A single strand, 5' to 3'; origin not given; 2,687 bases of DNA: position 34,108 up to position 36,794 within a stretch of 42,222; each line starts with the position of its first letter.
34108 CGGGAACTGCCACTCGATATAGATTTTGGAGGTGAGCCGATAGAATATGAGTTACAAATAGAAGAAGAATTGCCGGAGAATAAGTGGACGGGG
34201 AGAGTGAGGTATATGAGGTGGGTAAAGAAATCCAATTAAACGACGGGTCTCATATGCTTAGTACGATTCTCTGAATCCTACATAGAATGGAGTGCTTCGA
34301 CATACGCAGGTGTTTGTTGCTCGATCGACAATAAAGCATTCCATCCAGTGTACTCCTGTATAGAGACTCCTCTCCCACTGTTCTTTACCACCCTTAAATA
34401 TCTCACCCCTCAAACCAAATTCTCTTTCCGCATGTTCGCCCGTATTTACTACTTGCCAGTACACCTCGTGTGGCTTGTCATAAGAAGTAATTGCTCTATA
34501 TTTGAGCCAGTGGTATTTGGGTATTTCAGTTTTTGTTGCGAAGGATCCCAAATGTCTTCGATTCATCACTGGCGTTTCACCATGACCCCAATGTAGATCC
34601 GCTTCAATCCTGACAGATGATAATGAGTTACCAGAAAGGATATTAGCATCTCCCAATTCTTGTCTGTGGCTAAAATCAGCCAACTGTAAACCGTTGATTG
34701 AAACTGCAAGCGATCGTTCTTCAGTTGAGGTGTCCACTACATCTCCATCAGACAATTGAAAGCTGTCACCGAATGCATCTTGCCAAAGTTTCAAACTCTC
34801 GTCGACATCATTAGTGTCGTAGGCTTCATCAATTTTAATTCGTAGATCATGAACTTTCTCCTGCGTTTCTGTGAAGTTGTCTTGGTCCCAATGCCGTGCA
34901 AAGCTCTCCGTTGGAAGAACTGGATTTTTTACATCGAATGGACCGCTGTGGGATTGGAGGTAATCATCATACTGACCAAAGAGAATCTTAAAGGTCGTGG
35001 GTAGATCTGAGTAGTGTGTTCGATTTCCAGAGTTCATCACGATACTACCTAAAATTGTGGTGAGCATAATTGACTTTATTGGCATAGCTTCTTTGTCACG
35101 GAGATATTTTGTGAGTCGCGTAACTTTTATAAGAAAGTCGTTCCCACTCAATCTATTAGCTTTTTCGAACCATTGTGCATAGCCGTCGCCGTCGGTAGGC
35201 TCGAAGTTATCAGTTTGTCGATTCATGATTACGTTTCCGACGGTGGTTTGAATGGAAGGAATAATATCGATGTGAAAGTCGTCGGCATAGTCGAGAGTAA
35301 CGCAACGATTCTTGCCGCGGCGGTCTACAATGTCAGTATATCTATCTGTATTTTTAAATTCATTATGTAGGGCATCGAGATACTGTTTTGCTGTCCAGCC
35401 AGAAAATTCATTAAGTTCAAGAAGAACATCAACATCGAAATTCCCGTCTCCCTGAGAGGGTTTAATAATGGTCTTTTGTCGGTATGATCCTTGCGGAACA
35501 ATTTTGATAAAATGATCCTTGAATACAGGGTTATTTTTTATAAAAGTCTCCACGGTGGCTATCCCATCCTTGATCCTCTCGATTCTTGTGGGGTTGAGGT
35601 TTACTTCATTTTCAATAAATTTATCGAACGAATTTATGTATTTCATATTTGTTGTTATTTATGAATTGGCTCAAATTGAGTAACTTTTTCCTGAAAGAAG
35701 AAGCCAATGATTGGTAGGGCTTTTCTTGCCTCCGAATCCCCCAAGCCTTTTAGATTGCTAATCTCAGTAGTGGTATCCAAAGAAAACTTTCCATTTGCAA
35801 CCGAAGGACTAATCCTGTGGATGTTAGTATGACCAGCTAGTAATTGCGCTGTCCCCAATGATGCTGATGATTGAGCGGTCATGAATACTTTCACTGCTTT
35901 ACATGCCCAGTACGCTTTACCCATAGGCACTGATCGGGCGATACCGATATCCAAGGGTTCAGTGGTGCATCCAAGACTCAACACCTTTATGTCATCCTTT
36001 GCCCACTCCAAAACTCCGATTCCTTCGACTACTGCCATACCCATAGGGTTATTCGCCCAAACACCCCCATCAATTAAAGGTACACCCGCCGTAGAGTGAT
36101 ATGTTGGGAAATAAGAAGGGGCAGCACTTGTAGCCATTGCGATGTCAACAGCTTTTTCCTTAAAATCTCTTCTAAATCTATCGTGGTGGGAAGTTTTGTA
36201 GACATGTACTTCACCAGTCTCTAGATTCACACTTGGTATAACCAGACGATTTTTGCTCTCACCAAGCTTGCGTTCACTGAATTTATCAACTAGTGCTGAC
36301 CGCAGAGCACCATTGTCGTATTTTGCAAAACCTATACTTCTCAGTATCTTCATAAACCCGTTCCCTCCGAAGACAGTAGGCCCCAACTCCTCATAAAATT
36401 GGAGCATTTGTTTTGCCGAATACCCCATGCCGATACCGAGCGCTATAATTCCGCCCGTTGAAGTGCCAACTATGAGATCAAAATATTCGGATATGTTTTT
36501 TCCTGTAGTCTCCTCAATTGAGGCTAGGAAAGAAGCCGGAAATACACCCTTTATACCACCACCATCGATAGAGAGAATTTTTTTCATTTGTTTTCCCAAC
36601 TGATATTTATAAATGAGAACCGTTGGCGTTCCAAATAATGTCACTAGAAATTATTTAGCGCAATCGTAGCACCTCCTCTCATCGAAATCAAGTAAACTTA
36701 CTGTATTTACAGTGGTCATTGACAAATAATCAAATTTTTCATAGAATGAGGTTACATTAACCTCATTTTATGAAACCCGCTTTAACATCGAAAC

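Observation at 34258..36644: Minimal CBASS-like module: CapV-type patatin plus SMODS NTase carrying a large Trp-rich C-terminal domain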

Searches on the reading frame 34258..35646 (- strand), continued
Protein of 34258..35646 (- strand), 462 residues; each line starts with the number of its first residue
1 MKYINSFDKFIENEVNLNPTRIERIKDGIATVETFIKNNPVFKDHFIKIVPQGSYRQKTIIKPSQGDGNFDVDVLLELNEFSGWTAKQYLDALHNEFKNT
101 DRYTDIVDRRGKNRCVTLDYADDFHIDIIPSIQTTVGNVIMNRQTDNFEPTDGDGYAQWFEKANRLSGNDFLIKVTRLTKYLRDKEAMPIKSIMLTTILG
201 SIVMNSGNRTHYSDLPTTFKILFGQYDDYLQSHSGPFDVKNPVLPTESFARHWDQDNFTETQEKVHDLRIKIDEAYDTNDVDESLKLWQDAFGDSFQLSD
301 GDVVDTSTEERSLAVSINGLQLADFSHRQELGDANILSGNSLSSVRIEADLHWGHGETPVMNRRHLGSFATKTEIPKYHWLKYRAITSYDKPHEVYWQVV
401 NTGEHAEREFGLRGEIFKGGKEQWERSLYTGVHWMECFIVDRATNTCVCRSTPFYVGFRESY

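Call 80: search_protein_families(library=pfam, proteins=[L005:7890-8390:-, L005:8380-8718:-, L005:8820-9092:+, L005:9102-9995:+, L006:8096-8998:-], max_evalue=0.01)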
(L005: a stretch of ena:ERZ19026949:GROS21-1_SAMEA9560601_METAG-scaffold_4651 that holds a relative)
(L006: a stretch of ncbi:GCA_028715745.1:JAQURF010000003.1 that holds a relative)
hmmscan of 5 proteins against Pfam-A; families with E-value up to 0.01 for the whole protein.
L005:7890-8390:- (166 aa): 1 family
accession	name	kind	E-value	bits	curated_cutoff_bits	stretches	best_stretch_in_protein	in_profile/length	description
PF06114.19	Peptidase_M78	-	7e-15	55.4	22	1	73-160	28-122/123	IrrE N-terminal-like domain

L005:8380-8718:- (112 aa): 3 families
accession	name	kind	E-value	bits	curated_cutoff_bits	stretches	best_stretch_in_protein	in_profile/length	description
PF01381.28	HTH_3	-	6.1e-11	42.6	23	1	15-70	1-55/55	Helix-turn-helix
PF13560.12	HTH_31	-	4.6e-07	30.5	27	1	11-64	2-55/64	Helix-turn-helix domain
PF12844.13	HTH_19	-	0.00085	19.6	30.2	1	12-47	1-35/64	Helix-turn-helix domain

L005:8820-9092:+ (90 aa): 1 family
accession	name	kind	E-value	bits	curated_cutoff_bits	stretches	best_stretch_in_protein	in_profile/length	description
PF09827.14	CRISPR_Cas2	-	0.0018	18.8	23.8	1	3-72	2-70/74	CRISPR associated protein Cas2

L005:9102-9995:+ (297 aa): 1 family
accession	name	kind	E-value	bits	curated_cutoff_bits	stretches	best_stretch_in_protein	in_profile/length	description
PF01734.28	Patatin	-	1.7e-22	81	27.7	1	5-172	1-190/191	Patatin-like phospholipase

L006:8096-8998:- (300 aa): 0 families

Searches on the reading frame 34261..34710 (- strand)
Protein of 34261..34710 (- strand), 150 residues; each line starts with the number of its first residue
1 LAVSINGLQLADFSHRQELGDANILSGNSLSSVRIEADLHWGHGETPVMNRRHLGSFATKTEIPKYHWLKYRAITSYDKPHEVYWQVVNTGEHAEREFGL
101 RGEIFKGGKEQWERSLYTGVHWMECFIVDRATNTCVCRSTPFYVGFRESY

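Call 73: predict_structure(alignment_id=A2)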
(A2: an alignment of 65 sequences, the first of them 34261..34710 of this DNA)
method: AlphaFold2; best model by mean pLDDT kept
length: 150 residues; sequences in the alignment: 65
mean_pLDDT: 96.1   pTM: 0.89
mean pLDDT of the five models: 96.1, 96.0, 95.8, 95.3, 94.9
residues with pLDDT >= 90: 140; 70-90: 8; 50-70: 2; < 50: 0
segments of 3 or more residues with pLDDT < 50: none
pLDDT, mean of each block of 10 residues (from residue 1): 90 98 97 98 88 97 96 98 98 97 98 97 98 98 92
secondary structure, 60 per line:
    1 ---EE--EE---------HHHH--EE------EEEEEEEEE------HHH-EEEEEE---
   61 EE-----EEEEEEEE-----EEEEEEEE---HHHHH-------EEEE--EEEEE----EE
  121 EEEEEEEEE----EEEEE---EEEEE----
elements in order: H19-22 E33-41 E52-57 E68-75 E81-88 H92-96 E104-107 E110-114 E119-129 E134-138 E142-146

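Call 75: fold_search(model_id=the predicted structure, library=pdb)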
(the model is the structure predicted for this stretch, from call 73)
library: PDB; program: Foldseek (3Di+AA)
matches with E <= 10: 1833; with E <= 0.001: 0
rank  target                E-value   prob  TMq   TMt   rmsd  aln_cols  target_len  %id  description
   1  6oe6_A                1.0e-03  1.00  0.42  0.48   5.9       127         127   12  Structure of a Uncharacterized protein from Leptospira interrogans serogroup Icterohaemorrhagiae serovar Copenhageni ( (released 2019-04-17)
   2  6oe6_B                2.3e-03  1.00  0.42  0.54   5.7       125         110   11  Structure of a Uncharacterized protein from Leptospira interrogans serogroup Icterohaemorrhagiae serovar Copenhageni ( (released 2019-04-17)
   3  9ard_A                2.6e-03  1.00  0.49  0.55   6.0       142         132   12  Structure of Pycsar EcPycC cyclase immunoglobulin-like AGS-C domain (released 2024-06-19)
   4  6jz3_A                5.0e-03  1.00  0.41  0.13   4.4       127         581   12  b-glucuronidase from Ruminococcus gnavus in complex with uronic deoxynojirimycin (released 2020-05-13)
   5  6jz8_A                5.5e-03  1.00  0.44  0.13   4.9       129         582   14  b-glucuronidase from Ruminococcus gnavus in complex with D-glucaro 1,5-lactone (released 2020-06-10)
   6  5z19_B                6.2e-03  1.00  0.40  0.12   5.4       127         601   13  The crystal structure of Ruminococcus gnavus beta-glucuronidase in complex with uronic isofagomine (released 2018-12-12)
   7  7jvb_C                6.2e-03  1.00  0.42  0.52   6.3       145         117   11  Crystal structure of the SARS-CoV-2 spike receptor-binding domain (RBD) with nanobody Nb20 (released 2020-12-02)
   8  6jz5_B                6.9e-03  1.00  0.44  0.13   3.8       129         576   13  b-glucuronidase from Ruminococcus gnavus in complex with D-glucuronic acid (released 2020-06-10)
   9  6jz5_A                6.9e-03  1.00  0.44  0.13   4.9       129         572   14  b-glucuronidase from Ruminococcus gnavus in complex with D-glucuronic acid (released 2020-06-10)
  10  5v5w                  6.9e-03  1.00  0.45  0.35   9.1       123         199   10  Molecular Mechanism of MDGA1: Regulation of Neuroligin 2:Neurexin Trans-synaptic Bridges (released 2017-07-05)
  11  6jz3_B                7.3e-03  1.00  0.44  0.13   4.9       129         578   14  b-glucuronidase from Ruminococcus gnavus in complex with uronic deoxynojirimycin (released 2020-05-13)
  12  5z19_D                7.3e-03  1.00  0.40  0.12   5.4       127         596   13  The crystal structure of Ruminococcus gnavus beta-glucuronidase in complex with uronic isofagomine (released 2018-12-12)
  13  6jz4_B                7.7e-03  1.00  0.41  0.13   4.4       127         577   12  b-glucuronidase from Ruminococcus gnavus in complex with D-glucaro-d-lactam (released 2020-06-03)
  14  6jz2_A                7.7e-03  1.00  0.40  0.12   5.4       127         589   13  b-glucuronidase from Ruminococcus gnavus in complex with uronic isofagomine at 1.3 Angstroms resolution (released 2020-06-10)
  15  6jz4_A                8.6e-03  1.00  0.44  0.13   4.7       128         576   14  b-glucuronidase from Ruminococcus gnavus in complex with D-glucaro-d-lactam (released 2020-06-03)
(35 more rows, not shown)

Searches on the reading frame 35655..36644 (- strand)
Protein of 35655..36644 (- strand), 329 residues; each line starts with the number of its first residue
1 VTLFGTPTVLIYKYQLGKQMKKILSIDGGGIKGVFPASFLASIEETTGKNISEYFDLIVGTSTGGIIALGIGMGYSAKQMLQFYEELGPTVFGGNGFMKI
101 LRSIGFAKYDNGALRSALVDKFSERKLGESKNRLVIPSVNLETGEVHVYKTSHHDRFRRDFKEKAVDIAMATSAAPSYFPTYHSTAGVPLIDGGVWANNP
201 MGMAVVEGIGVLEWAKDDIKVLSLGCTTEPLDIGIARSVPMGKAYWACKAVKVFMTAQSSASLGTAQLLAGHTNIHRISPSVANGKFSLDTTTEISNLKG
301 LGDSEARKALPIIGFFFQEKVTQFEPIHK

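Call 3: search_protein_families(library=pfam, proteins=[window:35655-36644:-], max_evalue=0.01)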
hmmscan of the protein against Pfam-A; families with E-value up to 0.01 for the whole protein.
window:35655-36644:- (329 aa): 1 family
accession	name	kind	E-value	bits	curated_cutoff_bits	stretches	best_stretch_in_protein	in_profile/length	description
PF01734.28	Patatin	-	7.4e-27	95.2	27.7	1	24-204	1-190/191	Patatin-like phospholipase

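Call 4: search_protein_families(library=padloc, proteins=[window:35655-36644:-], max_evalue=0.01)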
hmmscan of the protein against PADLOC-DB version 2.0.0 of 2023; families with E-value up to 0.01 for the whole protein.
window:35655-36644:- (329 aa): 4 families
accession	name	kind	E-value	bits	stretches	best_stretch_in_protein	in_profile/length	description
PDLC00758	Effector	-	5.4e-101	336.2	1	21-323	6-325/331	Phospholipase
PDLC00757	Effector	-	2e-99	331.1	1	19-327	8-323/331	Phospholipase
PDLC00756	Effector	-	3.6e-42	142.5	1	70-309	2-248/280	Phospholipase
PDLC00755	Effector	-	5.5e-29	99.3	1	18-233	8-223/311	Phospholipase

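Call 68: search_solved_structures(query=window:35655-36587:-, max_evalue=0.001, show_alignments=1)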
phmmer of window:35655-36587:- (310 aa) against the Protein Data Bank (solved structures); distinct sequences matched with E-value up to 0.001: 9.
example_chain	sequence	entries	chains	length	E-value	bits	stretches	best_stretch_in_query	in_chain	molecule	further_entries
9wn0_A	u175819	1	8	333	7.8e-35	124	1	3-216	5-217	Patatin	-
9wn1_A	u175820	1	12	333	7.8e-35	124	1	3-216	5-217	Patatin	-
9kh6_A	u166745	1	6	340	8.3e-35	123.9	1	3-216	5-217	Patatin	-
9kh7_A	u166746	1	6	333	9.9e-34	120.3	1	3-216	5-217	CBASS cGAMP-activated phospholipase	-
8zr9_A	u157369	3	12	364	9e-30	107.4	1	3-226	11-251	CGAMP-activated phospholipase CapV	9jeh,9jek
9kej_A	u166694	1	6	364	2.4e-29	106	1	3-226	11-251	CGAMP-activated phospholipase CapV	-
1oxw_A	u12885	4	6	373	9.9e-19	71.1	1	3-166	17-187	Patatin | Patatin-17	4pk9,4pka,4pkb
9iom_A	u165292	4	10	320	3.4e-15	59.5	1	3-211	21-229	cUMP-AMP-activated phospholipase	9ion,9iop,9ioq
6aun_A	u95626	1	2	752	1.1e-09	41.5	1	4-188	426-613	PLA2G6, iPLA2beta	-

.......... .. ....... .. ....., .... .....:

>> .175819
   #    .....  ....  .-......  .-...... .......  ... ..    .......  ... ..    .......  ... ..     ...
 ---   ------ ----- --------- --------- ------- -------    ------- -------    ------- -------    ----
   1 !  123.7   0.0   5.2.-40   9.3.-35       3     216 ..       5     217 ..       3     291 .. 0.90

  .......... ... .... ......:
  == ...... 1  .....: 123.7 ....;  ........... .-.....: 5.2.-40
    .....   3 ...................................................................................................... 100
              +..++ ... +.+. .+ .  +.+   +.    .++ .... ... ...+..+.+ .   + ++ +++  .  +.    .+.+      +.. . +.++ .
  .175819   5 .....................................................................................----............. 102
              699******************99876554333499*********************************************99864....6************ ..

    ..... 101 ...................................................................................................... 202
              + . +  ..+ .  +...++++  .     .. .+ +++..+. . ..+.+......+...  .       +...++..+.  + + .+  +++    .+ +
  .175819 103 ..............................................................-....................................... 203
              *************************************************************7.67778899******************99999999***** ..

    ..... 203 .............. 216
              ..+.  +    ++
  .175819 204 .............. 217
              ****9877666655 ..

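Call 69: search_protein_families(library=ncbifam, proteins=[window:35655-36587:-], max_evalue=0.001)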
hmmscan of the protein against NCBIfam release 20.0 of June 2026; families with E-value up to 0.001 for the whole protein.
window:35655-36587:- (310 aa): 2 families
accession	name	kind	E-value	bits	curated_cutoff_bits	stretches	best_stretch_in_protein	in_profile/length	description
NF041079.1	CBASS_lipase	equivalog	8.4e-76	255.2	200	1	3-291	2-296/317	CBASS cGAMP-activated phospholipase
NF053870.1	DS2_1_antiphage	equivalog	8.8e-28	97.5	400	1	3-262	1-259/299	anti-phage phospholipase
